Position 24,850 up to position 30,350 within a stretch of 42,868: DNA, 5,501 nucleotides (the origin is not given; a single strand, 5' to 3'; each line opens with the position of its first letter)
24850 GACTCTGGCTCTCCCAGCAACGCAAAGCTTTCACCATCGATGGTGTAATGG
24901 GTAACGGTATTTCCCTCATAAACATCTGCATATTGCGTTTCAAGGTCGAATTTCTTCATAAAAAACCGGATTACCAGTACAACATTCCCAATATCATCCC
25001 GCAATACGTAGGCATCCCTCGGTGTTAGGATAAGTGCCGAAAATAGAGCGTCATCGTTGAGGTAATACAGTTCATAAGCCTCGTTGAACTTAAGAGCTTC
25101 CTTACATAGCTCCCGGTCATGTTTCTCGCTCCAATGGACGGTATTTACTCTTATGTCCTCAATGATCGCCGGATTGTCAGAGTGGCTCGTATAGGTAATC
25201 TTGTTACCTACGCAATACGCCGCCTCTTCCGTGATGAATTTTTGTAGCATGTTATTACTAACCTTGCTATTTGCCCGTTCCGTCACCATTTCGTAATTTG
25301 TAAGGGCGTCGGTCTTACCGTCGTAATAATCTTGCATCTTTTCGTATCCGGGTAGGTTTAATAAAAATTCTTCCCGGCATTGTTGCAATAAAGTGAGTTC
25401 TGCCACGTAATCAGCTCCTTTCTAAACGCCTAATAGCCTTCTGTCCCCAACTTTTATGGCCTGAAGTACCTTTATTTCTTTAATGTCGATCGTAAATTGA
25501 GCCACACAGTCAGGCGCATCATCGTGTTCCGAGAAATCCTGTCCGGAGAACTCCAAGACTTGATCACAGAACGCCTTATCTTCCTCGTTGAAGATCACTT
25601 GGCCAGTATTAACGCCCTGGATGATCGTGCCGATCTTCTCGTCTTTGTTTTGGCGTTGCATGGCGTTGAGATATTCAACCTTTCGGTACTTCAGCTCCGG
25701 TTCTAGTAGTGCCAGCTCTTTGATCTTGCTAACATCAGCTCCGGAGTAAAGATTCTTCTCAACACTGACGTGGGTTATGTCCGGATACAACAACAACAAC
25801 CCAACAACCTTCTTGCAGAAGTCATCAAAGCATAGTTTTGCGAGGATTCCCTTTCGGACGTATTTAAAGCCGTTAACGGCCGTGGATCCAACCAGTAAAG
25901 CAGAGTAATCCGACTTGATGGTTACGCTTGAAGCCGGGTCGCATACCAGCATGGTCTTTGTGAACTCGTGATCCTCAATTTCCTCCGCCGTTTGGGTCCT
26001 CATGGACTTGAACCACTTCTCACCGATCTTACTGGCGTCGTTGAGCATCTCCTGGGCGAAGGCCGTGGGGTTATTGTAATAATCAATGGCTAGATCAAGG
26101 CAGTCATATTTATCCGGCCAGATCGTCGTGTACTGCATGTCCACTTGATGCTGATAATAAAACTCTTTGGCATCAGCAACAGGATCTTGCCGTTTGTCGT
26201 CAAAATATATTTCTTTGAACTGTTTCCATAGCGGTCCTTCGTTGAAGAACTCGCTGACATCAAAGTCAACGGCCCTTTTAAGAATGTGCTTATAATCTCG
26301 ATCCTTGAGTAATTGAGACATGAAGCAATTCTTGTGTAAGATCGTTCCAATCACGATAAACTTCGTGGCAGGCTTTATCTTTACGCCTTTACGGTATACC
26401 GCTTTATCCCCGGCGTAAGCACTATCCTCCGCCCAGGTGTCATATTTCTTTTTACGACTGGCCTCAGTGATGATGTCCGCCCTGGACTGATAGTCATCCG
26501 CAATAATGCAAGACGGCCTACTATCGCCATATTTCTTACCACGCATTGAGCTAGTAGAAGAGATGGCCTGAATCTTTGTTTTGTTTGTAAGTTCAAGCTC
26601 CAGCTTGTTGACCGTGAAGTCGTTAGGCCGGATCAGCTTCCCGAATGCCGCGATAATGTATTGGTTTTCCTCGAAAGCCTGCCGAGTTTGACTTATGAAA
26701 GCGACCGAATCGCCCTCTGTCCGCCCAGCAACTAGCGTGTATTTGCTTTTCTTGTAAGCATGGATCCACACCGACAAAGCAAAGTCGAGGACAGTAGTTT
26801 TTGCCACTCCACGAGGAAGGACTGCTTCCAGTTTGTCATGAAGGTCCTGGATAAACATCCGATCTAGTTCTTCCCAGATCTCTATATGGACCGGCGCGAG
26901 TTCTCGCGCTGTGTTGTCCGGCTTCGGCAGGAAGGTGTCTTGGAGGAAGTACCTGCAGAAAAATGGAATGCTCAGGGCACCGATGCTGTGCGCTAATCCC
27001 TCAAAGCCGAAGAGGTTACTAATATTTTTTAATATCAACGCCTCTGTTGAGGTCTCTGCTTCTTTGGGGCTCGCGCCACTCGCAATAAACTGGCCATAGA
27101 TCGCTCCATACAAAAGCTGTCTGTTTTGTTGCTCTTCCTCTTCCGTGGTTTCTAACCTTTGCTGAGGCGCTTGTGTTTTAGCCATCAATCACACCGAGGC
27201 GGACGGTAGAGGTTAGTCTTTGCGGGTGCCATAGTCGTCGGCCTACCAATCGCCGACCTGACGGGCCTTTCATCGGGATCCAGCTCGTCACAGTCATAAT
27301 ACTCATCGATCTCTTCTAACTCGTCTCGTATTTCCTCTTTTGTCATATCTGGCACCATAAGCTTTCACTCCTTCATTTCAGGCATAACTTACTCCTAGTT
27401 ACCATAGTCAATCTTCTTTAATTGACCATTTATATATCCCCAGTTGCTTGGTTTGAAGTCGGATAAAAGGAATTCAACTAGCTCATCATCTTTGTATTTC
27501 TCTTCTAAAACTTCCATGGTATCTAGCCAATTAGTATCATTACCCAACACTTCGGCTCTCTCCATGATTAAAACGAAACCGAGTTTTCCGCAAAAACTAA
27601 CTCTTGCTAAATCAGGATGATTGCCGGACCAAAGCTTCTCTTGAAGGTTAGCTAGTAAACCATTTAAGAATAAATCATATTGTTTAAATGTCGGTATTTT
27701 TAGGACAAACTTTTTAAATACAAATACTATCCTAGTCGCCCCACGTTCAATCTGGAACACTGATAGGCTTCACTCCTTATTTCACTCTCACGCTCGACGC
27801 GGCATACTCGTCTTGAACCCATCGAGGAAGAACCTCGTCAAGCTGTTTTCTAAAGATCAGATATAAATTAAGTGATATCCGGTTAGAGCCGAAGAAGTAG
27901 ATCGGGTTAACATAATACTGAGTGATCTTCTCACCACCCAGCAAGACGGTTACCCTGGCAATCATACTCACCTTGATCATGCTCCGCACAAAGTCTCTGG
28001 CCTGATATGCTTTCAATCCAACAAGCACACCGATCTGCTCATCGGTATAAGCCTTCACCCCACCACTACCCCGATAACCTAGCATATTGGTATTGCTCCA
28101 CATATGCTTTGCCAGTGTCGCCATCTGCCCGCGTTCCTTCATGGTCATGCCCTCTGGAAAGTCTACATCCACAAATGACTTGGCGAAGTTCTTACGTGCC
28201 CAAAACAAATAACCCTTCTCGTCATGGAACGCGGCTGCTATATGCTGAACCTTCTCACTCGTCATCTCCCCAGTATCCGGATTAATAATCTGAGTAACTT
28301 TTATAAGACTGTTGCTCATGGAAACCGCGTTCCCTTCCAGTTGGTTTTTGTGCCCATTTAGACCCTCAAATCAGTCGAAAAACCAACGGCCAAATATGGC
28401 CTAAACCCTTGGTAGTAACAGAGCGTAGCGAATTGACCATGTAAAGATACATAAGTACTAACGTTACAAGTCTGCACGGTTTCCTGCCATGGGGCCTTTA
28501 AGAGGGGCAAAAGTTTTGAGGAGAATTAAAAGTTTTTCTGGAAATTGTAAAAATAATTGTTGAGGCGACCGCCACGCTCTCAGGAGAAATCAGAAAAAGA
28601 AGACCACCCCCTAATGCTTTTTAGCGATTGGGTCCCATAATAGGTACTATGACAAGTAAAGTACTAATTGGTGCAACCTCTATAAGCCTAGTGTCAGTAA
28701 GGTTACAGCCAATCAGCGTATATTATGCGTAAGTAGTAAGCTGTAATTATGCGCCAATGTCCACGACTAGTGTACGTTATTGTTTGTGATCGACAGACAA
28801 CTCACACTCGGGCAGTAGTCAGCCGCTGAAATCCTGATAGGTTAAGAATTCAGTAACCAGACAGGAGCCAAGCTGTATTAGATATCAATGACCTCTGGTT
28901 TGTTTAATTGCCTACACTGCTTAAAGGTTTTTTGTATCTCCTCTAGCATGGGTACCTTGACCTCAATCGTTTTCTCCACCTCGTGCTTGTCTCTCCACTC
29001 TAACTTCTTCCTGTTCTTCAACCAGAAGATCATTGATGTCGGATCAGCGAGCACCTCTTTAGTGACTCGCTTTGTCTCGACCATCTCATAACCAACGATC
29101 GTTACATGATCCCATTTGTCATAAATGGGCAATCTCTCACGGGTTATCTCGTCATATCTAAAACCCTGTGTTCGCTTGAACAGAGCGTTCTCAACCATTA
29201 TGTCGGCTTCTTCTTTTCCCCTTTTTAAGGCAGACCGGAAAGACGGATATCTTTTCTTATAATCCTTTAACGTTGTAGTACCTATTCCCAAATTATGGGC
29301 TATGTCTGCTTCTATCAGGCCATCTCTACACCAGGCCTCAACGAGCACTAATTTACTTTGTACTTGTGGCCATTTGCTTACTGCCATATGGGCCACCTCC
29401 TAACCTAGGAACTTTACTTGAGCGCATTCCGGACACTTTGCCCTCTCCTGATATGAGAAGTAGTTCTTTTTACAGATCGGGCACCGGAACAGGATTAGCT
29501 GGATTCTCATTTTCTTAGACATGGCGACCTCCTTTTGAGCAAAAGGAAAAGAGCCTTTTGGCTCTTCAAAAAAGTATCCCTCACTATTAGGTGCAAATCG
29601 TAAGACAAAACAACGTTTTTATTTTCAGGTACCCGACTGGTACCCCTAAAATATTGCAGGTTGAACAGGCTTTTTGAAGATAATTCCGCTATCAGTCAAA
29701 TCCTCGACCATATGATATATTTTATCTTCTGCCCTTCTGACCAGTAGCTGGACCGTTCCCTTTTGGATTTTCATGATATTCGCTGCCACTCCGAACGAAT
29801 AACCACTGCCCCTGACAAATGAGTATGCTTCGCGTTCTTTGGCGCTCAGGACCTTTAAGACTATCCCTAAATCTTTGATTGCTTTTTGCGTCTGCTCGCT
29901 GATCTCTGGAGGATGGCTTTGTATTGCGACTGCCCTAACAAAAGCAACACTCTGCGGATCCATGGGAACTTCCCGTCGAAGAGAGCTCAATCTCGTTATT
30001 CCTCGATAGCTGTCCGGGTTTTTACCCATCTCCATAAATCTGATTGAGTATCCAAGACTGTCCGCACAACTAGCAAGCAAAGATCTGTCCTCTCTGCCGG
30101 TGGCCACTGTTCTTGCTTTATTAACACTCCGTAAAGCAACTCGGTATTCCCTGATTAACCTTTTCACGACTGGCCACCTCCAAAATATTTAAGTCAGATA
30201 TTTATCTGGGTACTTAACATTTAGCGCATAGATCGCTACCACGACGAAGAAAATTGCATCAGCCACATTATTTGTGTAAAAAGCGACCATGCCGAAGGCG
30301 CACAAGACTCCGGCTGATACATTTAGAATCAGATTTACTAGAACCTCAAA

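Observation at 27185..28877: A 1.7-kb island is wedged between the small and large terminase genes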

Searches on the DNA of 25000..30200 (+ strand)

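Call 7: search_dna_similar(query=window:25000-30200:+, collection=phages, mode=near, max_rows=30)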
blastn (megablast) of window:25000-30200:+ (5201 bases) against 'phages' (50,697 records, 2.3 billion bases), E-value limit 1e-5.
No match.

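Call 21: search_rna_families(source=window, start=27100, end=29500, threshold=evalue, max_evalue=5)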
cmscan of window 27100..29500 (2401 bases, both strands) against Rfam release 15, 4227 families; matches with E-value up to 5: 0.
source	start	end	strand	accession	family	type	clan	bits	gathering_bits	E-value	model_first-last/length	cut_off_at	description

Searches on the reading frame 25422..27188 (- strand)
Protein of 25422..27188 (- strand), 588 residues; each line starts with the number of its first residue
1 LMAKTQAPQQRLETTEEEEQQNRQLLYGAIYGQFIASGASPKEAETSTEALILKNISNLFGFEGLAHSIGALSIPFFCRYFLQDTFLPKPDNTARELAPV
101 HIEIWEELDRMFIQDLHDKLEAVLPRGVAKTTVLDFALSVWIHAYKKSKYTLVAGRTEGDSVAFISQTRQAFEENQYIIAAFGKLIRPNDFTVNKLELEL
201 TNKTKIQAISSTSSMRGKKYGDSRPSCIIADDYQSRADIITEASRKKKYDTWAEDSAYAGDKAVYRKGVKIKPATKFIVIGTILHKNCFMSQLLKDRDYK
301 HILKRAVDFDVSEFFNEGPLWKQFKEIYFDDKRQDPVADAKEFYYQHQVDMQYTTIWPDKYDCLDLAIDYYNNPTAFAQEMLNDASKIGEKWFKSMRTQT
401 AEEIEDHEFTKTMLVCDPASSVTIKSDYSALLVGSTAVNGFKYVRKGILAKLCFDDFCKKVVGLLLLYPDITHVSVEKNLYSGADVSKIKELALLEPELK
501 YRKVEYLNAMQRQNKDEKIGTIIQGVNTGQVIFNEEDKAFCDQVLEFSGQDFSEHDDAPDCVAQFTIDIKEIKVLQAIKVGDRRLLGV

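Call 3: search_protein_families(library=pfam, proteins=[window:25422-27188:-], max_evalue=1)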
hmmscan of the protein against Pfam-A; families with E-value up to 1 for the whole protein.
window:25422-27188:- (588 aa): 0 families

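Call 4: search_protein_families(library=phrogs, proteins=[window:25422-27188:-], max_evalue=0.1)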
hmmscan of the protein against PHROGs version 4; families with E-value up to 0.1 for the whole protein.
window:25422-27188:- (588 aa): 5 families
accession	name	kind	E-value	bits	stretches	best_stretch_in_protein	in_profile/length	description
phrog_38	-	head and packaging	1.2e-80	273.1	1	24-577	249-711/760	terminase large subunit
phrog_11978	-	unknown function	9.7e-67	225.2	1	413-588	1-180/180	-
phrog_14112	-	unknown function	5.7e-63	213.7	1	20-259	5-246/247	-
phrog_13328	-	unknown function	4.1e-22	79.3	1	328-398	2-72/72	-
phrog_5573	-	head and packaging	1.5e-09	38.7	1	387-569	59-234/250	terminase large subunit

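Call 8: search_dna_similar(query=window:25422-27188:-, collection=phages, mode=protein, max_rows=25)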
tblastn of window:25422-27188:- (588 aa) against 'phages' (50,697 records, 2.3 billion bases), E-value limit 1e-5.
Records with a match: 186; places in all: 186; records where one place covers at least 80% of the query: 17.
Best place of each record, by identity: <60% 186.
By first word of the organism name: Pseudomonas 120; Paenibacillus 13; Bacillus 12; Bacteriophage 12; Clostridium 4; Rhodobacter 3; Clostridioides 2; Faecalibacterium 2; Haemophilus 2; Mannheimia 2; and 11 more.
By host as written in the record: - 35; Pseudomonas aeruginosa 35; Pseudomonas aeruginosa PA14 32; Paenibacillus larvae 11; Bacillus alcalophilus CGMCC 1.3604 3; Helicobacter pullorum 3; Faecalibacterium prausnitzii 2; Bacillus cereus 2; and 50 more.
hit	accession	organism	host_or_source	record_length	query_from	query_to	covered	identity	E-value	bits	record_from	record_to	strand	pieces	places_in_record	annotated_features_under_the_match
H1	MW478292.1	Clostridium phage vB_CpeS-1181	Clostridium perfringens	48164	43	588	93%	58.8%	3e-132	680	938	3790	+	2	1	terminase large subunit (x2) | hypothetical protein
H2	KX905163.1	Clostridioides phage phiSemix9P1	Clostridioides difficile Semix9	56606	34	588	94%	47.0%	8e-162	517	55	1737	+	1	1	terminase large subunit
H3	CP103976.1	Clostridioides phage HGP05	Clostridioides difficile HGP05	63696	34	588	94%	46.5%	1e-159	511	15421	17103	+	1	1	record has no annotation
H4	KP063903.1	Bacillus phage BalMu-1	Bacillus alcalophilus CGMCC 1.3604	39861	53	578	89%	26.1%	3e-33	142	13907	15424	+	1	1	hypothetical protein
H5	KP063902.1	Bacillus phage BalMu-1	Bacillus alcalophilus CGMCC 1.3604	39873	53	578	89%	26.1%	3e-33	142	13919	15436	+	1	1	hypothetical protein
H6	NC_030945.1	Bacillus phage BalMu-1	Bacillus alcalophilus CGMCC 1.3604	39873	53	578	89%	26.1%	3e-33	142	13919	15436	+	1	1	terminase large subunit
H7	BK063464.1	Mushuvirus mushu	Oscillospiraceae sp. ER4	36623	59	570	87%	25.5%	4e-23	110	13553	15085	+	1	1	terminase large subunit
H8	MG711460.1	Faecalibacterium phage FP_Mushu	Faecalibacterium prausnitzii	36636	59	570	87%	25.4%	4e-23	110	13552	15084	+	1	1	terminase large subunit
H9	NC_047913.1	Faecalibacterium phage FP_Mushu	Faecalibacterium prausnitzii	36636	59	570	87%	25.4%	4e-23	110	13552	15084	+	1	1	terminase large subunit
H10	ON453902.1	Clostridium phage Villandry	Enterocloster clostridioformis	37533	43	562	88%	25.0%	3e-23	111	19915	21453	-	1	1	terminase large subunit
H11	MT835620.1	Bacteriophage sp.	human fecal samples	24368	59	570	87%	25.2%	4e-23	110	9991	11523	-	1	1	record has no annotation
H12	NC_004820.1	Bacillus phage phBC6A51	Bacillus cereus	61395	76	573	85%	24.4%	4e-10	69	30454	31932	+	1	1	hypothetical protein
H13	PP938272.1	Bacillus phage PHBA67-T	Bacillus cereus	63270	76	573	85%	24.3%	1e-9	68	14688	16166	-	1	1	hypothetical protein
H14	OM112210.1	Bacillus phage PK2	Bacillus sp. (in: Bacteria)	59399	90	577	83%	23.8%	3e-18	96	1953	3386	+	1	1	terminase large subunit protein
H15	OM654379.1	Bacillus phage vB_BauS_KLEB27-1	Bacillus australimaris strain KR4M-27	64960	76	562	83%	23.6%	2e-16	89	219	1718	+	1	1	terminase large subunit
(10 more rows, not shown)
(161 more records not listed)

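Call 10: get_annotated_region(hit=H1, flank=4000)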
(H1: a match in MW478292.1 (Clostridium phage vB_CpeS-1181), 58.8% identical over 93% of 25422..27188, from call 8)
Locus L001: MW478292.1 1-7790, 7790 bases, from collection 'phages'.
description: Clostridium phage vB_CpeS-1181, complete genome.
organism: Clostridium phage vB_CpeS-1181 (NCBI taxid 2814705)
taxonomy: Viruses; Duplodnaviria; Heunggongvirae; Uroviricota; Caudoviricetes
host: Clostridium perfringens; source: chicken feces; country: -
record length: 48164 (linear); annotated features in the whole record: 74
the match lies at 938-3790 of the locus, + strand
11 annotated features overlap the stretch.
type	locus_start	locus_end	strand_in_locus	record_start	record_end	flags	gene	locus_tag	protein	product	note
CDS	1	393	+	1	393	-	-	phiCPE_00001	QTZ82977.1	terminase small subunit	-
CDS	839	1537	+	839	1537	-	-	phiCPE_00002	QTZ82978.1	terminase large subunit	-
CDS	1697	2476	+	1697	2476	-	-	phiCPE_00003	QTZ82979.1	hypothetical protein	-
CDS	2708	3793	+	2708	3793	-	-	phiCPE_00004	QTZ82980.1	terminase large subunit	-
CDS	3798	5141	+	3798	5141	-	-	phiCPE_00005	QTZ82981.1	portal protein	-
CDS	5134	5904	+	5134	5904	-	-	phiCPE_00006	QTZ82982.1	head protein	-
CDS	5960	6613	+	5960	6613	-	-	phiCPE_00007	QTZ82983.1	modular protein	-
CDS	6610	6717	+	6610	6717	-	-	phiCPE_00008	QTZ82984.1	hypothetical protein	-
CDS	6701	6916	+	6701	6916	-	-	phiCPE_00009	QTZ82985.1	hypothetical protein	-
CDS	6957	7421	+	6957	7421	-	-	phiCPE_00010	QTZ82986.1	hypothetical protein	-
CDS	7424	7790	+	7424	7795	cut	-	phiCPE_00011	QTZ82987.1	ABC transporter ATPase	-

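Call 11: get_annotated_region(hit=H3, flank=5000)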
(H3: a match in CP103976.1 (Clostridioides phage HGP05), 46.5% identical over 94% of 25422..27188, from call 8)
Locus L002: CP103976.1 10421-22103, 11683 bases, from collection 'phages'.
description: Clostridioides phage HGP05, complete sequence.
organism: Clostridioides phage HGP05 (NCBI taxid 2976353)
taxonomy: Viruses; Duplodnaviria; Heunggongvirae; Uroviricota; Caudoviricetes
host: Clostridioides difficile HGP05; source: soil; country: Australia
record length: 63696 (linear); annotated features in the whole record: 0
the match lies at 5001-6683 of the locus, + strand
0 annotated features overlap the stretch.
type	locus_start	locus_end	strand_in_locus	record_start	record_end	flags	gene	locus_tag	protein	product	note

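Call 15: find_related_loci(query=window:25422-27188:-, collection=viral_contigs, flank=6000)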
Query window:25422-27188:- (588 aa) in viral_contigs; peptide patterns used: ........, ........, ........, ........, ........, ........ (x = any residue, [..] = any of these).
27 stretches matched a pattern; 23 encode a relative of the query (tblastn E <= 1e-3); 23 distinct loci.
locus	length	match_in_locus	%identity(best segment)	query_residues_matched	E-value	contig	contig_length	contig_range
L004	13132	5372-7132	73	1-587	0e+0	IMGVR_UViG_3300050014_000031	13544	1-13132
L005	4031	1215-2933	71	12-586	0e+0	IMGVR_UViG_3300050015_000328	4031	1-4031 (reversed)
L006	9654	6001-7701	70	15-582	0e+0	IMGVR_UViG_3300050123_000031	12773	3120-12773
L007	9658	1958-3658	70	15-582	0e+0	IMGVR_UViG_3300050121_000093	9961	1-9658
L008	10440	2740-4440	70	15-582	0e+0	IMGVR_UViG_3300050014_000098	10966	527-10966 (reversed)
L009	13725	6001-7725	72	10-586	0e+0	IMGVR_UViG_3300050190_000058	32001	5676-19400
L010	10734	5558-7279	64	18-588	0e+0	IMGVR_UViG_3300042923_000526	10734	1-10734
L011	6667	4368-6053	62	17-575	0e+0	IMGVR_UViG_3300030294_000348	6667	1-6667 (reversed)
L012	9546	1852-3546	62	14-588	0e+0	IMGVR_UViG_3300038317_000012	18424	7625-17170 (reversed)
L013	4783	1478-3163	62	17-588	0e+0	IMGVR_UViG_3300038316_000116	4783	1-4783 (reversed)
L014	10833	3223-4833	59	51-584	0e+0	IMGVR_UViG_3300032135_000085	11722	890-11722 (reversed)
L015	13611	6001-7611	59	51-584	0e+0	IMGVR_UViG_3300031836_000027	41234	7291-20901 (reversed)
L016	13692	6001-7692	57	17-586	0e+0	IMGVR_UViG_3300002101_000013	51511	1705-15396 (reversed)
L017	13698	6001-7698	56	17-587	0e+0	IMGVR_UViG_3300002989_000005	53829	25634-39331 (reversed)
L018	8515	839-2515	55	17-581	0e+0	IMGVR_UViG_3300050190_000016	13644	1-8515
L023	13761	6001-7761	86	2-587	0e+0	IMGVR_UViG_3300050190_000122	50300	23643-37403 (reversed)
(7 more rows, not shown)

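Call 25: search_protein_families(library=pfam, proteins=[L004:4786-5325:+, L006:5180-5713:+, L006:5710-5973:+, L023:5118-5459:+, L023:5431-5712:+, L016:4449-5162:+, L009:5097-5300:+, L006:4383-4550:+], max_evalue=0.5)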
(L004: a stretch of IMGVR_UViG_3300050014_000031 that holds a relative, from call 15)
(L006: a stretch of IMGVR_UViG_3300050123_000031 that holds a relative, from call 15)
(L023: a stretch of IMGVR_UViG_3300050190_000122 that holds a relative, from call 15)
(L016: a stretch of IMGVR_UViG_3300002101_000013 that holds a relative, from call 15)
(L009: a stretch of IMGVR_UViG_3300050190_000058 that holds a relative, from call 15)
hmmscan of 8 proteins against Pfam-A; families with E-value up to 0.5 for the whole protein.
L004:4786-5325:+ (179 aa): 5 families
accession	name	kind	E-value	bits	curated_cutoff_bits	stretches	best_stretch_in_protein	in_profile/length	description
PF05732.17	RepL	-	4.5e-05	23.4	20.3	1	54-158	35-128/164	Firmicute plasmid replication protein (RepL)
PF13814.12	Replic_Relax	-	0.013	16.1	25.3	1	95-138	3-48/191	Replication-relaxation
PF08279.18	HTH_11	-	0.026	14.8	25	1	94-128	8-42/55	HTH domain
PF22979.2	HTH_69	-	0.095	13.1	27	1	102-135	27-60/69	Winged helix-turn-helix domain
PF02845.22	CUE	-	0.17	12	21.1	1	102-128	15-41/42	CUE domain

L006:5180-5713:+ (177 aa): 0 families

L006:5710-5973:+ (87 aa): 1 family
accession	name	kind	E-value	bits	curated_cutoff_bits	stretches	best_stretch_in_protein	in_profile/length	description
PF17281.7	DUF5346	-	0.12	13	27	1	10-40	27-58/102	Family of unknown function (DUF5346)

L023:5118-5459:+ (113 aa): 0 families

L023:5431-5712:+ (93 aa): 3 families
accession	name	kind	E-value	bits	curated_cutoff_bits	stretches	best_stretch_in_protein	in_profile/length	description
PF12851.13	Tet_JBP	-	0.037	13.7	34.9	1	17-65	2-51/164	Oxygenase domain of the 2OGFeDO superfamily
PF05013.17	FGase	-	0.089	13.4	28.9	1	6-57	95-146/219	N-formylglutamate amidohydrolase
PF07195.17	FliD_C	-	0.26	11.1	25.4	1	41-63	53-75/236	Flagellar hook-associated protein 2 C-terminus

L016:4449-5162:+ (237 aa): 3 families
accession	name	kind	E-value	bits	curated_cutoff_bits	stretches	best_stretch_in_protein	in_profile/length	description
PF00239.26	Resolvase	-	1.2e-25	90.7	23.3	1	39-181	1-142/145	Resolvase, N terminal domain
PF13384.12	HTH_23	-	0.014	15.6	24.6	1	209-235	17-43/50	Homeodomain-like domain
PF13551.12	HTH_29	-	0.017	15.7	28.1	1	213-236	16-39/64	Winged helix-turn helix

L009:5097-5300:+ (67 aa): 1 family
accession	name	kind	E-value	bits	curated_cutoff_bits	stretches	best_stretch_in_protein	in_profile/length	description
PF03695.18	UPF0149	-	0.16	12.5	25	1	17-53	61-97/181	Uncharacterised protein family (UPF0149)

L006:4383-4550:+ (55 aa): 2 families
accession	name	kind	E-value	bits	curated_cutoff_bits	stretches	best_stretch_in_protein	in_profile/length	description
PF12351.13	Fig1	-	0.4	11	25.3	1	3-50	80-135/188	Ca2+ regulator and membrane fusion protein Fig1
PF05529.17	Bap31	-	0.47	10.8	22.7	0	1-34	1-34/138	Bap31/Bap29 transmembrane region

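Call 26: search_protein_families(library=ncbifam, proteins=[L004:4786-5325:+, L006:5180-5713:+], max_evalue=0.5)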
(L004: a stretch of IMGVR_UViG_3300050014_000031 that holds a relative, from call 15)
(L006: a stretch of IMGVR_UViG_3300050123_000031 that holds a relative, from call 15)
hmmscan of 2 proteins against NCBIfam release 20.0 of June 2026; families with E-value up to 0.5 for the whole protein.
L004:4786-5325:+ (179 aa): 2 families
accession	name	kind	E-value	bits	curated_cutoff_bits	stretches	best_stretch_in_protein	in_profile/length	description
NF045593.1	bilirub_TF_BilQ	equivalog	0.0074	16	125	1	102-166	45-107/135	bilirubin utilization transcriptional regulator BilQ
NF040939.2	trans_reg_lrs14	equivalog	0.068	13.2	90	1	75-133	10-68/103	Lrs14 family HTH-type transcriptional regulator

L006:5180-5713:+ (177 aa): 0 families

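Call 96: search_protein_families(library=padloc, proteins=[L023:5118-5459:+, L023:5431-5712:+], max_evalue=0.01)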
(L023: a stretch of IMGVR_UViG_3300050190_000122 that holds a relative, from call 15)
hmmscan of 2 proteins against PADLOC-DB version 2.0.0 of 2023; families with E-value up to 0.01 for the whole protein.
L023:5118-5459:+ (113 aa): 0 families

L023:5431-5712:+ (93 aa): 0 families
